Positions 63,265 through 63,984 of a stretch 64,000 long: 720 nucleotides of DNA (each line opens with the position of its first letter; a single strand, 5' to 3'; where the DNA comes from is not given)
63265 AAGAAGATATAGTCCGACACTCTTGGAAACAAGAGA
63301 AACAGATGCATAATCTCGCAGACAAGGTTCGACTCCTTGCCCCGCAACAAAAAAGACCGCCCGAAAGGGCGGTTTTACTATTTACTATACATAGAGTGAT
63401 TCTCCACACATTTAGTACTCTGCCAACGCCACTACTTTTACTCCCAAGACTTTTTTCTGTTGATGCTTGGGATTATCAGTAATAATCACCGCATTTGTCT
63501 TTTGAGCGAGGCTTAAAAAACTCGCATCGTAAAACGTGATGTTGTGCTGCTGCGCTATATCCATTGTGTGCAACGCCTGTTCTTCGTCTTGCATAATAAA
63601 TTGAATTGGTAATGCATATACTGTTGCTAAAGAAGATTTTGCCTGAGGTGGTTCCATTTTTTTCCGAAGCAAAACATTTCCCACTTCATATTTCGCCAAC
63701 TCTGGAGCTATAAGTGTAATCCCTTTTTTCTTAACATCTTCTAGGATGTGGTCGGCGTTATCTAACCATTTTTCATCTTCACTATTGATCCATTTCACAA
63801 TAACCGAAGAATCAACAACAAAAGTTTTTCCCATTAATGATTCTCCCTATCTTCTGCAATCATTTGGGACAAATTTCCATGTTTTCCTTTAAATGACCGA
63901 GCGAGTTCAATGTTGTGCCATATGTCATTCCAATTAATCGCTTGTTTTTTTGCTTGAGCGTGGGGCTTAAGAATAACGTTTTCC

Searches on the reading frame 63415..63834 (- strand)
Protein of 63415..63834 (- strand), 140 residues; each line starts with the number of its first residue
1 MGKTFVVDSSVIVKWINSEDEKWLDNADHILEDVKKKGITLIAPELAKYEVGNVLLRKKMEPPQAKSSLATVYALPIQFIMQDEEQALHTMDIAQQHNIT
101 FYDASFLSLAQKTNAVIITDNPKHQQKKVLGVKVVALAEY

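Call 60: find_encoding_contigs(protein=window:63415-63834:-, flank=10000, max_places=3)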
Protein window:63415-63834:- (140 aa): 24 contigs read that carry it; 3 places shown.
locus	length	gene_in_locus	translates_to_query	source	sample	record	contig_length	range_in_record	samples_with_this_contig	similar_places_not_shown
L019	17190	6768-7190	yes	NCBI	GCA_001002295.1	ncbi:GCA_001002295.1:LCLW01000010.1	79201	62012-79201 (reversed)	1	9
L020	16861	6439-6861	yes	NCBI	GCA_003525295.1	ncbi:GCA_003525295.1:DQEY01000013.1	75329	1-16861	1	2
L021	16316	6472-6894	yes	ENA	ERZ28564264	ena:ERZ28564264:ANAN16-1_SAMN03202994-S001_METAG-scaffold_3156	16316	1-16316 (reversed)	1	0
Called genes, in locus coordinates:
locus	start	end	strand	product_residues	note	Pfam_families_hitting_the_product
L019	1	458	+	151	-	?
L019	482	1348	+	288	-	-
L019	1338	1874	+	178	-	PF01467:CTP_transf_like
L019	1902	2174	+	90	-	-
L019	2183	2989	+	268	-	PF02096:60KD_IMP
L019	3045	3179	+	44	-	-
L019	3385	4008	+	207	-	PF01145:Band_7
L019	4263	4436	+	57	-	-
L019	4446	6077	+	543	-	PF00118:Cpn60_TCP1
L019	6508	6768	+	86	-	-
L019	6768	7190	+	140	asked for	PF01850:PIN, PF13470:PIN_3 (faint)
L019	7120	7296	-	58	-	-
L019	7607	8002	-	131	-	PF04977:DivIC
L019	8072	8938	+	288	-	PF13495:Phage_int_SAM_4, PF02899:Phage_int_SAM_1, PF00589:Phage_integrase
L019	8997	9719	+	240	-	PF00970:FAD_binding_6, PF08030:NAD_binding_6 (weak), PF00175:NAD_binding_1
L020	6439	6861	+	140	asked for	PF01850:PIN, PF13470:PIN_3 (faint)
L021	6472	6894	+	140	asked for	PF01850:PIN, PF13470:PIN_3 (faint)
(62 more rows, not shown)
